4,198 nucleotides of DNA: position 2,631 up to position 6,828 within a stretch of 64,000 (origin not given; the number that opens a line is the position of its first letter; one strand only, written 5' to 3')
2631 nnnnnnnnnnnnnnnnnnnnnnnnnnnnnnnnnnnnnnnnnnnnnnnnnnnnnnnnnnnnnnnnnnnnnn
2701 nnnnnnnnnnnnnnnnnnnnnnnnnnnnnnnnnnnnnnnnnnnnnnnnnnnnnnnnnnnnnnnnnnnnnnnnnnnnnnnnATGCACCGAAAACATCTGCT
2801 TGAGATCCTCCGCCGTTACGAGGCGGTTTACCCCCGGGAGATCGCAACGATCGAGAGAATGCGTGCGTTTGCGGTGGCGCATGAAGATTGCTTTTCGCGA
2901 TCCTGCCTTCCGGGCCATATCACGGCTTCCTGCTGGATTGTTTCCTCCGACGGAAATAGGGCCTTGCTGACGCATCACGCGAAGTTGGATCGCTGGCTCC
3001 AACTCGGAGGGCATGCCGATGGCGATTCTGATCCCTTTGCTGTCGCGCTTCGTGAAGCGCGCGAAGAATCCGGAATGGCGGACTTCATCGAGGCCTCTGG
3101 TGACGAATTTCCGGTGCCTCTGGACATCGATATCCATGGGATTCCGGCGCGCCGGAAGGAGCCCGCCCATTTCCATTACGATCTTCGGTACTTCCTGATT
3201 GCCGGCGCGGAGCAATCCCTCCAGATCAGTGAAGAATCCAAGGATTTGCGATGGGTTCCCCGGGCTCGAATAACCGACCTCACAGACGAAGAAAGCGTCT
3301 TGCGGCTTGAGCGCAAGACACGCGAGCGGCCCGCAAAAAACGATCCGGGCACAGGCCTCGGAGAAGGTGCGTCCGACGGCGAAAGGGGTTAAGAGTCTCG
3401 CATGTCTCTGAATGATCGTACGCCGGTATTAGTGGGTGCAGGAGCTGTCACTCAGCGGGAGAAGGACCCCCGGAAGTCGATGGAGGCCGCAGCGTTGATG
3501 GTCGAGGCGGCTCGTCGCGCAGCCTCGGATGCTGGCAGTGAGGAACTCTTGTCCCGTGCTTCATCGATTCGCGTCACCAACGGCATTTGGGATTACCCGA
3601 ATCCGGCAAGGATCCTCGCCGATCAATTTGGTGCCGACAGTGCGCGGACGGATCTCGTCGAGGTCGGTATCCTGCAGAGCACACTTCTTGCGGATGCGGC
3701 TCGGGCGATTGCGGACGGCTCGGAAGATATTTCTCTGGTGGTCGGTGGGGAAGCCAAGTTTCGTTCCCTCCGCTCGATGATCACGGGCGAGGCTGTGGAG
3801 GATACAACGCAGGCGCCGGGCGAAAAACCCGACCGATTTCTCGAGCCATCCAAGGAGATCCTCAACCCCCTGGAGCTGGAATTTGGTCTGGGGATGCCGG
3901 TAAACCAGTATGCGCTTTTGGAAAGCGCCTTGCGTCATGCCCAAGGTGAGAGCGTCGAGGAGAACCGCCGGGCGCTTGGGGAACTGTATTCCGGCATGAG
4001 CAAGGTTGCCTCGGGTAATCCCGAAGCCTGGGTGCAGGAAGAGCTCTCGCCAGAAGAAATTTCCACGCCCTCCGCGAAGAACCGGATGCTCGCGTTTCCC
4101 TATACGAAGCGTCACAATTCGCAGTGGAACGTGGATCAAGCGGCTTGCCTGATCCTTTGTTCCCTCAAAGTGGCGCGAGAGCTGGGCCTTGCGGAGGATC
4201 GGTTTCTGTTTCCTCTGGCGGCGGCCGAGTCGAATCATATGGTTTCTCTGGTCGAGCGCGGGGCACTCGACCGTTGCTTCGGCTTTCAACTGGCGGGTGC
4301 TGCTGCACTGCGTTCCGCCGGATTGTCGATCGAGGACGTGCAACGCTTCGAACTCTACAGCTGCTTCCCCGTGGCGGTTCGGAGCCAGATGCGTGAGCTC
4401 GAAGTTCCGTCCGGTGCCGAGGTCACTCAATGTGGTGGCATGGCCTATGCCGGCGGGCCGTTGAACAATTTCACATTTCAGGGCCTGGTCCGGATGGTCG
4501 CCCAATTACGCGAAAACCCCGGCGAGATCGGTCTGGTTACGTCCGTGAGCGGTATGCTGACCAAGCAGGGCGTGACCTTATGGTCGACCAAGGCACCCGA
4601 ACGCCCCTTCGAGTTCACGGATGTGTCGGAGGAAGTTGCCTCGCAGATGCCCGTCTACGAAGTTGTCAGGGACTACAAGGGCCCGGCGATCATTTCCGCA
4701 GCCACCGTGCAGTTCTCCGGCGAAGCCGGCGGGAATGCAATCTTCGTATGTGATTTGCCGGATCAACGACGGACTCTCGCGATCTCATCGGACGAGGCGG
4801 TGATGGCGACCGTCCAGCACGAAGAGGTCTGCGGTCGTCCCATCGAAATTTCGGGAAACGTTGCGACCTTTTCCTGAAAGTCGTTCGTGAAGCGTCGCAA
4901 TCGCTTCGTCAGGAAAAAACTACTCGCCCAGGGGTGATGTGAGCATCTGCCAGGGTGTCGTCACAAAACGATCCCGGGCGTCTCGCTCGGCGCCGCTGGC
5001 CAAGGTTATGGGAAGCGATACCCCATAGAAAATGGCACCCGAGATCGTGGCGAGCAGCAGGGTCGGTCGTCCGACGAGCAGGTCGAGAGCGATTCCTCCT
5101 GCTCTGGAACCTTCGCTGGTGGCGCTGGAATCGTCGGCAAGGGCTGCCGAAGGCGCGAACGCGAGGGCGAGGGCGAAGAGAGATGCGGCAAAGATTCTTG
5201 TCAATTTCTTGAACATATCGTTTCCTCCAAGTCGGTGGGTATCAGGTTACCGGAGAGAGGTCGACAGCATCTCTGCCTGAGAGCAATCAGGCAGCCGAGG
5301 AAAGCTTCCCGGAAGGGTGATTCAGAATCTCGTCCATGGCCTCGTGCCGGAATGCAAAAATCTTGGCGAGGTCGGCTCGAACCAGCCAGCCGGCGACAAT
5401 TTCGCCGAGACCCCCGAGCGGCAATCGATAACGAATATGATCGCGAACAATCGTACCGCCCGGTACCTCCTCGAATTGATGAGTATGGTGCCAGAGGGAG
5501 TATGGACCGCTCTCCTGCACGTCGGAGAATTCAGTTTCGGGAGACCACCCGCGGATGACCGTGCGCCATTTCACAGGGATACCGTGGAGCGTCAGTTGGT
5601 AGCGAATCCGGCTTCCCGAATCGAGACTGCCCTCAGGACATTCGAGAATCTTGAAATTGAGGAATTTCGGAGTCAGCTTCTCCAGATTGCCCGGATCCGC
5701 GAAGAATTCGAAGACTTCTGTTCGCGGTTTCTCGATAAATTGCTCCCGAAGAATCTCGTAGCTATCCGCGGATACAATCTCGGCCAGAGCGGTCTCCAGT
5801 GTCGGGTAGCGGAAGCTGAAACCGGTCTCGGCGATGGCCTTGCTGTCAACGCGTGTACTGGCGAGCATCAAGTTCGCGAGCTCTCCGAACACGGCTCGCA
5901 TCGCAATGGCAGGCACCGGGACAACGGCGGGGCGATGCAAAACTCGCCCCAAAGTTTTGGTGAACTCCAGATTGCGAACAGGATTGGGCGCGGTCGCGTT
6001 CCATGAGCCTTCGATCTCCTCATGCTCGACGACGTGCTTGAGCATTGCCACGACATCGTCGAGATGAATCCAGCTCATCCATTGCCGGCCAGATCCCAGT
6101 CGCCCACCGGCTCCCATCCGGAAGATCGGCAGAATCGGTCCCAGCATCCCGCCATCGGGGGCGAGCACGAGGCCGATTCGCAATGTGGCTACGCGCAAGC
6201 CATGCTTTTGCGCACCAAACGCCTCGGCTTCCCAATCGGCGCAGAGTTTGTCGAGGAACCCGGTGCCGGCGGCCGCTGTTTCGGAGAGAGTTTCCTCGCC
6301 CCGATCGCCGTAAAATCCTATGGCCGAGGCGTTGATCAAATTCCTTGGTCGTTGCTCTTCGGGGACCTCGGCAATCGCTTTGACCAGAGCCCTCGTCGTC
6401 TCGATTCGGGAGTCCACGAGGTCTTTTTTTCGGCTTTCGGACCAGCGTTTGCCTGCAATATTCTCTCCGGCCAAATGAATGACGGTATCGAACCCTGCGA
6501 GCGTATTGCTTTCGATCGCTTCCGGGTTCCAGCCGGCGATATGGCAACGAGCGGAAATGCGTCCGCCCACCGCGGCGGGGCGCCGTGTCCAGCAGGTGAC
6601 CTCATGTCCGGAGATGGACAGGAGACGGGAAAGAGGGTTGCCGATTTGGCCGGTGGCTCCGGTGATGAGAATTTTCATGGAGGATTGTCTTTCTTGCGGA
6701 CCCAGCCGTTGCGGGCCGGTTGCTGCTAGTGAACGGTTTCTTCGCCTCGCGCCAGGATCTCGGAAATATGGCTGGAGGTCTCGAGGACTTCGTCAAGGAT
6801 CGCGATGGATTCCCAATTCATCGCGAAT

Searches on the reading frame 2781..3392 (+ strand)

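Call 14: search_protein_families(library=pfam, proteins=[window:2781-3392:+], max_evalue=0.001)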
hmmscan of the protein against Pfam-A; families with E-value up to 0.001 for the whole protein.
window:2781-3392:+ (203 aa): 1 family
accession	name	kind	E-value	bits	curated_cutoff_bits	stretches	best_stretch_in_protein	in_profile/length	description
PF00293.34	NUDIX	-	6.8e-08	33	21.1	1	46-164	3-118/134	NUDIX domain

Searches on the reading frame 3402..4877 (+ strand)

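Call 14: search_protein_families(library=pfam, proteins=[window:3402-4877:+], max_evalue=0.001)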
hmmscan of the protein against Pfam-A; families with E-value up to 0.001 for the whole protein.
window:3402-4877:+ (491 aa): 3 families
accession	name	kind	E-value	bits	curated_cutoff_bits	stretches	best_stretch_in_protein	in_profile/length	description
PF18313.7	TLP1_add_C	-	1.5e-07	31.8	26.1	1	408-483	2-78/83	Thiolase-like protein type 1 additional C-terminal domain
PF22691.2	Thiolase_C_1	-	0.00032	20.9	28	0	282-334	8-59/144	Thiolase C-terminal domain-like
PF02803.24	Thiolase_C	-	0.00045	20.3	27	1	297-384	26-112/123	Thiolase, C-terminal domain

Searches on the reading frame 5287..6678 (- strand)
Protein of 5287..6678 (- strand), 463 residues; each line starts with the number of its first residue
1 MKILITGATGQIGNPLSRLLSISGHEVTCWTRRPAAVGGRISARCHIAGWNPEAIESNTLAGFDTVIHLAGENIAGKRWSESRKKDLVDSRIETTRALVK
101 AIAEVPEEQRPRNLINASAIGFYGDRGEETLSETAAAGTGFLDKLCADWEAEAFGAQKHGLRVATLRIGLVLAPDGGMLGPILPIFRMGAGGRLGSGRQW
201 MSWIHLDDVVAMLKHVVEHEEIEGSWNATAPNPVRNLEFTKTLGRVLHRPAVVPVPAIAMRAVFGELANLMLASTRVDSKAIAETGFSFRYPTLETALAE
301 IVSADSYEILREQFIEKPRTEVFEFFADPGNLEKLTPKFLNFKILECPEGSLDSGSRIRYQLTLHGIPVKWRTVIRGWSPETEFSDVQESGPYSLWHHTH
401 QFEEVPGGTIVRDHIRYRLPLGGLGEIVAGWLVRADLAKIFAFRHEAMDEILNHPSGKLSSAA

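Call 14: search_protein_families(library=pfam, proteins=[window:5287-6678:-], max_evalue=0.001)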
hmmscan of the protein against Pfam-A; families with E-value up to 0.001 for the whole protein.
window:5287-6678:- (463 aa): 6 families
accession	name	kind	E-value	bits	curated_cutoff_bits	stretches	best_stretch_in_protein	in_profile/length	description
PF01370.27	Epimerase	-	2.7e-26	92.9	20.9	1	3-221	1-232/240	NAD dependent epimerase/dehydratase family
PF08338.16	DUF1731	-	1.1e-16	60.8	27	1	255-301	1-47/47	Domain of unknown function (DUF1731)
PF16363.11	GDP_Man_Dehyd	-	3.7e-08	33.6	27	1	4-135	1-145/332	GDP-mannose 4,6 dehydratase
PF03364.25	Polyketide_cyc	-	1.5e-06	28.9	23.4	1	315-434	1-119/126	Polyketide cyclase / dehydrase and lipid transport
PF13460.12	NAD_binding_10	-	6.7e-05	23.3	27.2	1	7-128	1-107/184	NAD(P)H-binding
PF04321.23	RmlD_sub_bind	-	0.00022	20.8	27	1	1-71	1-60/287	RmlD substrate binding domain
